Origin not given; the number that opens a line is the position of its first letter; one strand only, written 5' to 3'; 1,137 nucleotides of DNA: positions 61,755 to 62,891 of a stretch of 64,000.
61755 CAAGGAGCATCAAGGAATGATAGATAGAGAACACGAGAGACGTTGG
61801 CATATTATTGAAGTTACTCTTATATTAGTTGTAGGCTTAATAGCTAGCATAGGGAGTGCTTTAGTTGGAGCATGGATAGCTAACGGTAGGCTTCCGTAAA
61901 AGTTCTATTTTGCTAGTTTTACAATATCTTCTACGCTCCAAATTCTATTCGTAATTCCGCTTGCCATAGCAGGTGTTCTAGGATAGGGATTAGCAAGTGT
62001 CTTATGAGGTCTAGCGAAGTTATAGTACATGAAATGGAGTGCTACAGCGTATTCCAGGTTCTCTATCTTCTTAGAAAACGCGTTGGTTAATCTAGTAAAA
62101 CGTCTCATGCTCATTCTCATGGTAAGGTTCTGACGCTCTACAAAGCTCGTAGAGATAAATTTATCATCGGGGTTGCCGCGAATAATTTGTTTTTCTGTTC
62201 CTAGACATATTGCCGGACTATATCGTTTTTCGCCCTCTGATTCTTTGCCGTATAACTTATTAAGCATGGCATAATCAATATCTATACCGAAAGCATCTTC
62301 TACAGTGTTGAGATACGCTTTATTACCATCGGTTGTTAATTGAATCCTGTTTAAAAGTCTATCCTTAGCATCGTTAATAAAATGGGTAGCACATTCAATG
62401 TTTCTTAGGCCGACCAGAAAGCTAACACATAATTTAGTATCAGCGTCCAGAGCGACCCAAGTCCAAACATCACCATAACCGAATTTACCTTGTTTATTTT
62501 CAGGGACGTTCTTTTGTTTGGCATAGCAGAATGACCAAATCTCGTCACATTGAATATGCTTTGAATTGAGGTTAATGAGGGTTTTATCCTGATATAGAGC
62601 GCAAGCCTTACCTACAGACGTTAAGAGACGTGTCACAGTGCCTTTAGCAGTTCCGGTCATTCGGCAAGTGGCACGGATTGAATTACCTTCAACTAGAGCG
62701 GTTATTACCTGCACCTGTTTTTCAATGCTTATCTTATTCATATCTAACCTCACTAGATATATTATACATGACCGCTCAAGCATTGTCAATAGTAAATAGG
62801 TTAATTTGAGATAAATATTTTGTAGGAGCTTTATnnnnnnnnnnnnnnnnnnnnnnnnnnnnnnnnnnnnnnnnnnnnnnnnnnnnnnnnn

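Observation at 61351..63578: Intact IS1-family element (2.2 kb) with perfect 18-bp ends, 8-bp target duplication and four passenger ORFs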

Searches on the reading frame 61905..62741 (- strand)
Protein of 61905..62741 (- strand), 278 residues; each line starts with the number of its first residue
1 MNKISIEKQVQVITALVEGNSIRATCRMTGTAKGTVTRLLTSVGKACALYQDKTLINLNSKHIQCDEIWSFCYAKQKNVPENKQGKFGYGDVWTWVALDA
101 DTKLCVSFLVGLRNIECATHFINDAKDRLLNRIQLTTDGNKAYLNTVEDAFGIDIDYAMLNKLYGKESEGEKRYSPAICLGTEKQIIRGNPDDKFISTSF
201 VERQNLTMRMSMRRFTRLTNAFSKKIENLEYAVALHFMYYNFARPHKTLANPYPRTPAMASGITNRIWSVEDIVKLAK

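Call 5: search_protein_families(library=pfam, proteins=[window:61905-62741:-], max_evalue=1)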
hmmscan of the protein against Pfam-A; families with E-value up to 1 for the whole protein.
window:61905-62741:- (278 aa): 6 families
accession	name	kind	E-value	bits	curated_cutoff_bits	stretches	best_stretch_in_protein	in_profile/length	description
PF03400.19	DDE_Tnp_IS1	-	6.8e-05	23.7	24.1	1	198-233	86-121/131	IS1 transposase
PF13683.12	rve_3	-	0.0029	17.7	26.5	1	199-251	17-64/67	Integrase core domain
PF13542.12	HTH_Tnp_ISL3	-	0.08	12.9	27.4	1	11-41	19-48/51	Helix-turn-helix domain of transposase family ISL3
PF13551.12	HTH_29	-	0.11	13.1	28.1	1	11-41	3-34/64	Winged helix-turn helix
PF13518.12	HTH_28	-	0.15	12.6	25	1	10-39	3-32/52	Helix-turn-helix domain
PF02796.21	HTH_7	-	0.18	12.4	23.8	1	3-41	5-43/45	Helix-turn-helix domain of resolvase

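Call 6: search_protein_families(library=ncbifam, proteins=[window:61905-62741:-], max_evalue=1)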
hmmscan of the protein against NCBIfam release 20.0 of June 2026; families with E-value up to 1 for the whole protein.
window:61905-62741:- (278 aa): 5 families
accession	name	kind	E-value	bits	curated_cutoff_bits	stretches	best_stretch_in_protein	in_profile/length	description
NF033558.1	transpos_IS1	equivalog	4.1e-13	49.7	100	1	4-149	40-169/199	IS1 family transposase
NF033577.2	transpos_IS481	equivalog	0.00012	21.7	224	1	200-253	231-279/284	IS481 family transposase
NF033547.1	transpos_IS1595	equivalog_domain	0.0002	21.3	75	1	3-149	3-152/215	IS1595 family transposase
NF033587.1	transpos_IS6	equivalog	0.0053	16.5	125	1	92-149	84-142/202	IS6 family transposase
NF033516.0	transpos_IS3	equivalog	0.19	10.9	160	0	200-254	316-365/369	IS3 family transposase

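Call 10: find_homologous_proteins(query=window:61905-62741:-)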
Query window:61905-62741:- (278 aa): 8000 proteins with E <= 0.001 among 8000 candidates; the best 120 are listed.
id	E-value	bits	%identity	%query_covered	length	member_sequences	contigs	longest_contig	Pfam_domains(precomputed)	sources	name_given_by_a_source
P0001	1.0e-185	633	100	100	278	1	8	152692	-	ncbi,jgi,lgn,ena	jgi:IS1 family transposase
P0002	5.2e-159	546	85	100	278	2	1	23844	PF03400.19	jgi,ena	-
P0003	2.4e-157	540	85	99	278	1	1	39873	PF03400.19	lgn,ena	-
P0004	3.9e-157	540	85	99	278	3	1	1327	PF03400.19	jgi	jgi:IS1 family transposase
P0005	1.2e-156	538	85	100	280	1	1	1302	PF03400.19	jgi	jgi:IS1 family transposase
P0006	2.3e-156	537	85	99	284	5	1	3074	PF03400.19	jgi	jgi:IS1 family transposase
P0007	2.3e-156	537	84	99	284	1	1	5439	PF03400.19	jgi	jgi:IS1 family transposase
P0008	3.2e-156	537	83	100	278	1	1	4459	-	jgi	jgi:IS1 family transposase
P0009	2.9e-155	534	84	99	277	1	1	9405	PF03400.19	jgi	jgi:IS1 family transposase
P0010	3.6e-154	530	84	100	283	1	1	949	PF03400.19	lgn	-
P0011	4.5e-154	530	84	98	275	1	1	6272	PF03400.19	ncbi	-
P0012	1.6e-153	528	83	99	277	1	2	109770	PF03400.19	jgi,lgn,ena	-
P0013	2.6e-153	527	82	99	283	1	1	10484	PF03400.19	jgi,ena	-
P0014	5.4e-153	526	83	99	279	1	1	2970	PF03400.19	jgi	jgi:IS1 family transposase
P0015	8.5e-153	526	82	99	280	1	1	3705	-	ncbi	-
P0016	3.7e-152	523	82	100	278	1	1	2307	PF03400.19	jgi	jgi:IS1 family transposase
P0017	5.1e-152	523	81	99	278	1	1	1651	PF03400.19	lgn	-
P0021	1.7e-151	521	81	100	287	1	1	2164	PF03400.19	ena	-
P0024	4.2e-148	510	80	99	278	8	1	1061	PF13610.13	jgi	jgi:IS1 family transposase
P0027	2.2e-147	508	80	99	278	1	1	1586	PF03400.19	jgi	jgi:IS1 family transposase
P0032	3.2e-142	491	75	100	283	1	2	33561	PF03400.19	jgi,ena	-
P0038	4.5e-141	487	77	100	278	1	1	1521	PF03400.19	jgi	jgi:IS1 family transposase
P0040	1.0e-140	486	76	100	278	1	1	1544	PF03400.19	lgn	-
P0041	2.0e-140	485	76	99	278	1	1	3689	PF03400.19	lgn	-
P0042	2.0e-140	485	76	100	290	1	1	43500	PF13610.13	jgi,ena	-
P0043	2.5e-140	485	78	100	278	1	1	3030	PF03400.19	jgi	jgi:IS1 family transposase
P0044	3.9e-140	484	77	100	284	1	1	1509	PF03400.19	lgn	-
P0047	1.7e-139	482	75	99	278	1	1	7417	PF03400.19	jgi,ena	-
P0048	3.6e-139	481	77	99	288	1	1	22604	PF03400.19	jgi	jgi:IS1 family transposase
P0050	1.3e-138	479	75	100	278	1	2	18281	PF03400.19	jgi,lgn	jgi:IS1 family transposase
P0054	3.9e-138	478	75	99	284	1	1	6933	PF03400.19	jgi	-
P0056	5.8e-138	477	74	100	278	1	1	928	PF03400.19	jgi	-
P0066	6.1e-137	474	76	99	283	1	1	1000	PF03400.19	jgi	jgi:IS1 family transposase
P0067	1.3e-136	472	75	100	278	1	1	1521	PF03400.19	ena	-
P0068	1.9e-136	472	76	99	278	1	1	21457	PF13610.13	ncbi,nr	ncbi:MAG: IS1 family transposase [Dehalococcoidia bacterium]|nr:MAG: IS1 family transposase [Dehaloc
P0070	2.7e-136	471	74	100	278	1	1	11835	PF03400.19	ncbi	ncbi:IS1 family transposase [Chloroflexota bacterium]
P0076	8.0e-136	470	72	100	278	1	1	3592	PF03400.19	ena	-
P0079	1.5e-135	469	76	100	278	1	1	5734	PF13610.13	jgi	jgi:IS1 family transposase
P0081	1.5e-135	469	73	99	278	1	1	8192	-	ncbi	ncbi:IS1 family transposase ISNisp5 [subsurface metagenome]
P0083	2.6e-135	468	74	99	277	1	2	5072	PF03400.19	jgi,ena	-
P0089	3.9e-135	468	74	99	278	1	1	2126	PF03400.19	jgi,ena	-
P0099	1.5e-134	466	73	100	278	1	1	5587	PF03400.19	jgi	jgi:IS1 family transposase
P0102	2.7e-134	465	74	100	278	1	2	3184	PF13610.13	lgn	-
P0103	2.7e-134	465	72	99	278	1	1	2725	PF03400.19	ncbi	-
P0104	3.2e-134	465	73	99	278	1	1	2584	PF03400.19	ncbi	-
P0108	5.8e-134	464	74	99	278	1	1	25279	PF03400.19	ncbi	ncbi:IS1 family transposase [Chloroflexota bacterium]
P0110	6.9e-134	464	71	100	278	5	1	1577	PF03400.19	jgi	-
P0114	1.3e-133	463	72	100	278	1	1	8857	PF03400.19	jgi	jgi:IS1 family transposase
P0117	1.8e-133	462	72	100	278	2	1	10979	PF03400.19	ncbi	-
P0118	2.2e-133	462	71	99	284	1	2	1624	PF03400.19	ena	-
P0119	2.3e-133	462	75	99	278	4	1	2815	PF13610.13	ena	-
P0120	2.5e-133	462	74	100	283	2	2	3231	PF03400.19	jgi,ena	-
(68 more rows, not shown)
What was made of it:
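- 61905..62741 (-): Transposase, 278 aa: N-terminal HTH plus DDE core (D66, D138, E202). There are more than 8000 homologs, mostly 278 aa (call 10).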

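Call 11: search_solved_structures(query=window:61905-62741:-, max_evalue=1)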
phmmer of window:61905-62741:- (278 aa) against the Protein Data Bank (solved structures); distinct sequences matched with E-value up to 1: 8.
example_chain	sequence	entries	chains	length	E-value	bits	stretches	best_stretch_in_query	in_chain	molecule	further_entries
4fun_A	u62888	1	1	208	0.14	15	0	171-201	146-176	Accumulation associated protein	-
4fuo_A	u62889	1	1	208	0.15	14.9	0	171-201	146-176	Accumulation associated protein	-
5tu7_A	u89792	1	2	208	0.15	14.9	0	171-201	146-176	Accumulation-associated protein Aap G511-spacer-G513 (consensus G5-spacer-consensus G5)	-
4fum_A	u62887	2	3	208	0.3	13.9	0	171-201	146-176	Accumulation associated protein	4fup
2qyk_A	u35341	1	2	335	0.78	12.5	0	104-158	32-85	Cyclic AMP-specific phosphodiesterase HSPDE4A10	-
3tvx_A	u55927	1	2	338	0.79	12.5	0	104-158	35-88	cAMP-specific 3',5'-cyclic phosphodiesterase 4A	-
3i8v_A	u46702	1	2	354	0.86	12.4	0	104-158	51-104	cAMP-specific 3',5'-cyclic phosphodiesterase 4A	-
8wie_C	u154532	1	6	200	0.94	12.3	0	104-145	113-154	Peptide 10-1,Ferritin heavy chain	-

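Call 12: search_protein_families(library=phrogs, proteins=[window:61905-62741:-], max_evalue=0.1)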
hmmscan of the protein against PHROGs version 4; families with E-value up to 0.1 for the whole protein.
window:61905-62741:- (278 aa): 1 family
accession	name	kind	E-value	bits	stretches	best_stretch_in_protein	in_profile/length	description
phrog_720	-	integration and excision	0.0087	17.5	0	198-230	80-112/125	transposase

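Call 13: find_encoding_contigs(protein=P0001, flank=5000, max_places=10)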
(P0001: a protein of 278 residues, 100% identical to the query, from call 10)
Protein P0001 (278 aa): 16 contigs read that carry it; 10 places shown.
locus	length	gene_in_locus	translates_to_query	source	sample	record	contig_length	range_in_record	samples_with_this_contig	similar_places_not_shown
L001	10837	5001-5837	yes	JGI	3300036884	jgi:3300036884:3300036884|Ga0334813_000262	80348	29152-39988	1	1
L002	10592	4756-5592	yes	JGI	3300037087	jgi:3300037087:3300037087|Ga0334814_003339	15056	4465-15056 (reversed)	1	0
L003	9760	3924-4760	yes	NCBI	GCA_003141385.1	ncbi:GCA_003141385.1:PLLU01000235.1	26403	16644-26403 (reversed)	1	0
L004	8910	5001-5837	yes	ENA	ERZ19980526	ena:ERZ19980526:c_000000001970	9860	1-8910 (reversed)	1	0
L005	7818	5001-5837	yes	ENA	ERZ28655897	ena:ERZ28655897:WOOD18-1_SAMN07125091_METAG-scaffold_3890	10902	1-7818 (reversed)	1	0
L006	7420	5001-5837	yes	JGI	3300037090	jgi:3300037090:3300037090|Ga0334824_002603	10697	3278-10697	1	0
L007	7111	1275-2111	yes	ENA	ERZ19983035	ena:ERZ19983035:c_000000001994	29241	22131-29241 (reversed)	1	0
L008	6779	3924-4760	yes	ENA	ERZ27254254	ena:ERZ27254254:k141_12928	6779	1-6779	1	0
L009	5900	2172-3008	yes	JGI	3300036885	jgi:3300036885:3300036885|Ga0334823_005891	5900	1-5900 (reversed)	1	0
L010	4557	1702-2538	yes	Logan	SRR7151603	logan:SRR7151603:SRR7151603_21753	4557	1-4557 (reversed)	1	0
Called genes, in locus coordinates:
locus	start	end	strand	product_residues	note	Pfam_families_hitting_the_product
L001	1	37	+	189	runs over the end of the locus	PF12802:MarR_2 (faint)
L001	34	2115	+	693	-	PF05378:Hydant_A_N, PF01968:Hydantoinase_A, PF19278:Hydant_A_C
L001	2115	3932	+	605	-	PF02538:Hydantoinase_B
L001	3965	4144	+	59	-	-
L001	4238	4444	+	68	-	-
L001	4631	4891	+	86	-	-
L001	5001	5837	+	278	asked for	-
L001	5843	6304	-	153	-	-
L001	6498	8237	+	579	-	PF02129:Peptidase_S15, PF00326:Peptidase_S9, PF08530:PepX_C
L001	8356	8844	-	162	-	-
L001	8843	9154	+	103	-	-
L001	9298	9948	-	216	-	-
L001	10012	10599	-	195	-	-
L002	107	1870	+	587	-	PF05378:Hydant_A_N, PF01968:Hydantoinase_A, PF19278:Hydant_A_C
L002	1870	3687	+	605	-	PF02538:Hydantoinase_B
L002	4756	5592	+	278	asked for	-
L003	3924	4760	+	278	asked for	-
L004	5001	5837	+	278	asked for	-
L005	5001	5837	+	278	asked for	-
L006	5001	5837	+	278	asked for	-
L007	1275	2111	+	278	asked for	-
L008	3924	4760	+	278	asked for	-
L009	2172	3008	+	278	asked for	-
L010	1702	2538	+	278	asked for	-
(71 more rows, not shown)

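Call 15: find_related_loci(query=window:61905-62741:-, collection=genome_contigs, flank=5000)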
Query window:61905-62741:- (278 aa) in genome_contigs; peptide patterns used: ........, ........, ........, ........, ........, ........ (x = any residue, [..] = any of these).
258 stretches matched a pattern; 211 encode a relative of the query (tblastn E <= 1e-3); the best 80 are kept; 80 distinct loci.
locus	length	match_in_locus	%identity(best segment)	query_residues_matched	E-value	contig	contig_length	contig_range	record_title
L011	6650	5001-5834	74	1-278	6e-145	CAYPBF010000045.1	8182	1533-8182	MAG TPA_asm: uncultured Dehalococcoidales bacterium isolate binchicken_co294_60 genome assembly, contig: NODE_7643_lengt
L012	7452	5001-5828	73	1-276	1e-140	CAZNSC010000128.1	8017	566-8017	MAG TPA_asm: uncultured Dehalococcoidales bacterium isolate binchicken_co294_13 genome assembly, contig: NODE_7802_lengt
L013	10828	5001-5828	73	1-276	4e-138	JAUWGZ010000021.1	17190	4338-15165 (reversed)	MAG: Dehalococcoidia bacterium isolate CSMAG_2255 CSMAG_2255_k141_737206_length_17190_cov_11.0000, whole genome shotgun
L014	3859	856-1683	71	1-276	2e-141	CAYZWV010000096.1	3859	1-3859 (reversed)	MAG TPA_asm: uncultured Methanocellaceae archaeon isolate SRP323688_co1_148 genome assembly, contig: NODE_31233_length_3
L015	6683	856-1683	71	1-276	7e-138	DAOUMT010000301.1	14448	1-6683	MAG TPA_asm: Dehalococcoidia bacterium isolate W92_261 k127_1058167, whole genome shotgun sequence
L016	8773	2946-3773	70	1-276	2e-136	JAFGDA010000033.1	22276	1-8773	MAG: Actinomycetota bacterium isolate Zod_Metabat.1146 k87_1522949, whole genome shotgun sequence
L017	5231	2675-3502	69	1-276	5e-134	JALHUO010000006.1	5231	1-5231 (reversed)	MAG: Dehalococcoidia bacterium isolate PFL52 seq_230981, whole genome shotgun sequence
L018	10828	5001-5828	69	1-276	9e-132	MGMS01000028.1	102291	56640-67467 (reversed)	MAG: Chloroflexi bacterium RBG_13_51_36 RBG_13_scaffold_253, whole genome shotgun sequence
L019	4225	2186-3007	69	1-276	2e-133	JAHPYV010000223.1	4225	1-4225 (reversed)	MAG: Promethearchaeati archaeon isolate LC30 NODE_6652_length_4225_cov_4.890408, whole genome shotgun sequence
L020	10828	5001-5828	67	1-276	1e-128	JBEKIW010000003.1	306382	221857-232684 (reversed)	MAG: Dehalococcoidia bacterium isolate SPRUCE 309 SPRUCE_309_3, whole genome shotgun sequence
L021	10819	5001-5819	68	1-277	1e-128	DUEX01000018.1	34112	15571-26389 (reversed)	MAG TPA_asm: Dehalococcoidia bacterium isolate W265 Contig18, whole genome shotgun sequence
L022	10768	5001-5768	70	22-277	3e-126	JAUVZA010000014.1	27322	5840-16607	MAG: Dehalococcoidia bacterium isolate CSMAG_1256 CSMAG_1256_k141_541339_length_27322_cov_21.5675, whole genome shotgun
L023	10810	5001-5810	67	1-268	8e-126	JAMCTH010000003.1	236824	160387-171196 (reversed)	MAG: Patescibacteria group bacterium isolate FK_Sedi_A_Bin.175 NODE_28_length_236824_cov_6.16695, whole genome shotgun s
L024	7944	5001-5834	67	1-278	4e-126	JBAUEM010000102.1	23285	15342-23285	MAG: Dehalococcoidia bacterium isolate MFD13097_ilm_asm_bin13 k127_131698, whole genome shotgun sequence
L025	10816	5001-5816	68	1-276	5e-126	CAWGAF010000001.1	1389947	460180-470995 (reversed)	MAG: uncultured Chloroflexia bacterium isolate MFD04408.bin.2.19 genome assembly, contig: contig_17373, whole genome sho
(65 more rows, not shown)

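Call 33: search_protein_families(library=padloc, proteins=[window:61905-62741:-], max_evalue=0.1)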
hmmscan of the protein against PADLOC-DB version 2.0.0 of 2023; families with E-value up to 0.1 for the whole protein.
window:61905-62741:- (278 aa): 0 families

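Call 40: search_protein_families(library=pfam, alignment_id=A2, max_evalue=0.01)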
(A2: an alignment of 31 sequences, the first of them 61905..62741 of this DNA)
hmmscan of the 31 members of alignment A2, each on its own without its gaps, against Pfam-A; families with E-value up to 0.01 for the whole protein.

A. member 1, window:61905-62741:- (278 aa): 2 families
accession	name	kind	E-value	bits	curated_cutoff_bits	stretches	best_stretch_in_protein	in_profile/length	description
PF03400.19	DDE_Tnp_IS1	-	6.8e-05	23.7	24.1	1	198-233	86-121/131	IS1 transposase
PF13683.12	rve_3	-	0.0029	17.7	26.5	1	199-251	17-64/67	Integrase core domain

B. families by the number of members that match (of 31 scanned): 13 families
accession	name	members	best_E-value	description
PF03400.19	DDE_Tnp_IS1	31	6.4e-08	IS1 transposase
PF13610.12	DDE_Tnp_IS240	24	8.8e-07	DDE domain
PF13683.12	rve_3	7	0.0003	Integrase core domain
PF13551.12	HTH_29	4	0.00062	Winged helix-turn helix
PF13384.12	HTH_23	3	0.0023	Homeodomain-like domain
PF13936.12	HTH_38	2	2e-06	Helix-turn-helix domain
PF13518.12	HTH_28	2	0.0016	Helix-turn-helix domain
PF00665.32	rve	1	0.0017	Integrase core domain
PF01371.25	Trp_repressor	1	0.0037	Trp repressor protein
PF08281.18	Sigma70_r4_2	1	0.0037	Sigma-70, region 4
PF12759.13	HTH_Tnp_IS1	1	0.0039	InsA C-terminal domain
PF02796.21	HTH_7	1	0.0075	Helix-turn-helix domain of resolvase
PF25787.1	HTH_SB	1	0.0078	Sleeping Beauty transposase HTH domain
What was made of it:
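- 61905..62741 (-): All 31 members hit PF03400 (call 40).
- On IS1 family: PF03400 is hit by all 31 members (call 40).
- All 31 family members hit PF03400 (call 40). PF13610 (IS240/IS6-type DDE) is hit by 24 of 31 members (calls 6, 40). IS1 is the best hit in both libraries (49.7 bits in NCBIfam), and PF03400 is hit by all 31 members (calls 6, 40).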

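Call 49: find_encoding_contigs(protein=P0002, flank=3500, max_places=3)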
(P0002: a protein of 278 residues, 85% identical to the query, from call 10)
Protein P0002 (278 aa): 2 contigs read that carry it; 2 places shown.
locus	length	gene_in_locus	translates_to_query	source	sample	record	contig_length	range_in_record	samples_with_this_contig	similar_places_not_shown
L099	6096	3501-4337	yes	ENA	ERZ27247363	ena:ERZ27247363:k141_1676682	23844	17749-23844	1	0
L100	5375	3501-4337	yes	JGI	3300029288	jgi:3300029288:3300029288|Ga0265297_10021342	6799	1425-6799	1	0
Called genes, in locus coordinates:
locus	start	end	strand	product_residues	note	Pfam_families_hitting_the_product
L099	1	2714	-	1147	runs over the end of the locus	PF17757:UvrB_inter, PF02559:CarD_TRCF_RID, PF00270:DEAD, PF04851:ResIII (weak), PF00271:Helicase_C, PF03461:TRCF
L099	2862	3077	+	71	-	-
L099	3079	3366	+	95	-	-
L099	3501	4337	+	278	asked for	PF03400:DDE_Tnp_IS1 (faint)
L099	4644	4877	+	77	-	-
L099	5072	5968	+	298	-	PF02899:Phage_int_SAM_1, PF13495:Phage_int_SAM_4 (faint), PF00589:Phage_integrase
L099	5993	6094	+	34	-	?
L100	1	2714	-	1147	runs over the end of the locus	PF17757:UvrB_inter, PF02559:CarD_TRCF_RID, PF00270:DEAD, PF04851:ResIII (weak), PF00271:Helicase_C, PF03461:TRCF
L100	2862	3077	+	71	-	-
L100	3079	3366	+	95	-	-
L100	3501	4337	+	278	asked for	PF03400:DDE_Tnp_IS1 (faint)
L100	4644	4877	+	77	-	-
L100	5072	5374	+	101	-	?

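Call 50: find_encoding_contigs(protein=P0003, flank=3500, max_places=3)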
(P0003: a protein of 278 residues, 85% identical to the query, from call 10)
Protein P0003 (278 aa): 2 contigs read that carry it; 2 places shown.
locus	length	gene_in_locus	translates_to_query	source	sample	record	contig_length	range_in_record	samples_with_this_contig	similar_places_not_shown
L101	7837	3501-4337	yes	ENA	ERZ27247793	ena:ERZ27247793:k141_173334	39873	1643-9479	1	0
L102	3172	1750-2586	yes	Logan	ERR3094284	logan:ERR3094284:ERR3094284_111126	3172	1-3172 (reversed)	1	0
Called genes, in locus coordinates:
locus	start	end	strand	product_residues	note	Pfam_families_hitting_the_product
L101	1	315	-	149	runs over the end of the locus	-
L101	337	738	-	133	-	-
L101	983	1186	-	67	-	-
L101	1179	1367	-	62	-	-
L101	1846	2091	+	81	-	-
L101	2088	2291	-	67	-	-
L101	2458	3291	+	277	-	-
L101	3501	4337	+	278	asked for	PF03400:DDE_Tnp_IS1 (faint)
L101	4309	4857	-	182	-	-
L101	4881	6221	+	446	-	-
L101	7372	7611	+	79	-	-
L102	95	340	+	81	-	-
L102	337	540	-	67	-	-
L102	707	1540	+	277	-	-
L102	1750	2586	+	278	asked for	PF03400:DDE_Tnp_IS1 (faint)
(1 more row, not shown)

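Call 51: find_encoding_contigs(protein=P0012, flank=3500, max_places=3)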
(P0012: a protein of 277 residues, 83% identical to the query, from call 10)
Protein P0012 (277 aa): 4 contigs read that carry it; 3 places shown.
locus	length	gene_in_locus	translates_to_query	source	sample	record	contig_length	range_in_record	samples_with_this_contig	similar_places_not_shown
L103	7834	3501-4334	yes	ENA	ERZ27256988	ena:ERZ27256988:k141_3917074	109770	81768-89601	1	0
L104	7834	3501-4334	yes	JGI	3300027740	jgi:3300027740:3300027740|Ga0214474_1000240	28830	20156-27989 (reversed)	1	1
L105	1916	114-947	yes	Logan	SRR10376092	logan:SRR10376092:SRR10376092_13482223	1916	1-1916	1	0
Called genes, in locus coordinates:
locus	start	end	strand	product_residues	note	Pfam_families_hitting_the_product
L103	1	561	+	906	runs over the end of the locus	PF02739:5_3_exonuc_N, PF01367:5_3_exonuc, PF01612:DNA_pol_A_exo1, PF22619:DNA_polI_exo1 (weak), PF00476:DNA_pol_A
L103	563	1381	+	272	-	PF01149:Fapy_DNA_glyco, PF06831:H2TH, PF06827:zf-FPG_IleRS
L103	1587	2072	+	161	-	-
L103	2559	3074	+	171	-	-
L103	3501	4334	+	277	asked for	PF03400:DDE_Tnp_IS1 (faint)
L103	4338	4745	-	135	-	PF13650:Asp_protease_2 (faint)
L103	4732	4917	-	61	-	-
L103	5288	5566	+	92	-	PF00886:Ribosomal_S16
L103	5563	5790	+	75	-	PF13083:KH_KhpA-B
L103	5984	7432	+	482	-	PF01011:PQQ (faint), PF13570:Beta-prop_ACSF4, PF13360:PQQ_2, PF13570:Beta-prop_ACSF4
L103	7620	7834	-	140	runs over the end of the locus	PF02823:ATP-synt_DE_N, PF00401:ATP-synt_DE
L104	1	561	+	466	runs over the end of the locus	?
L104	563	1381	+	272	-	PF01149:Fapy_DNA_glyco, PF06831:H2TH, PF06827:zf-FPG_IleRS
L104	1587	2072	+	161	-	-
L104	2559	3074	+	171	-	-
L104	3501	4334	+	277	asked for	PF03400:DDE_Tnp_IS1 (faint)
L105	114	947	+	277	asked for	PF03400:DDE_Tnp_IS1 (faint)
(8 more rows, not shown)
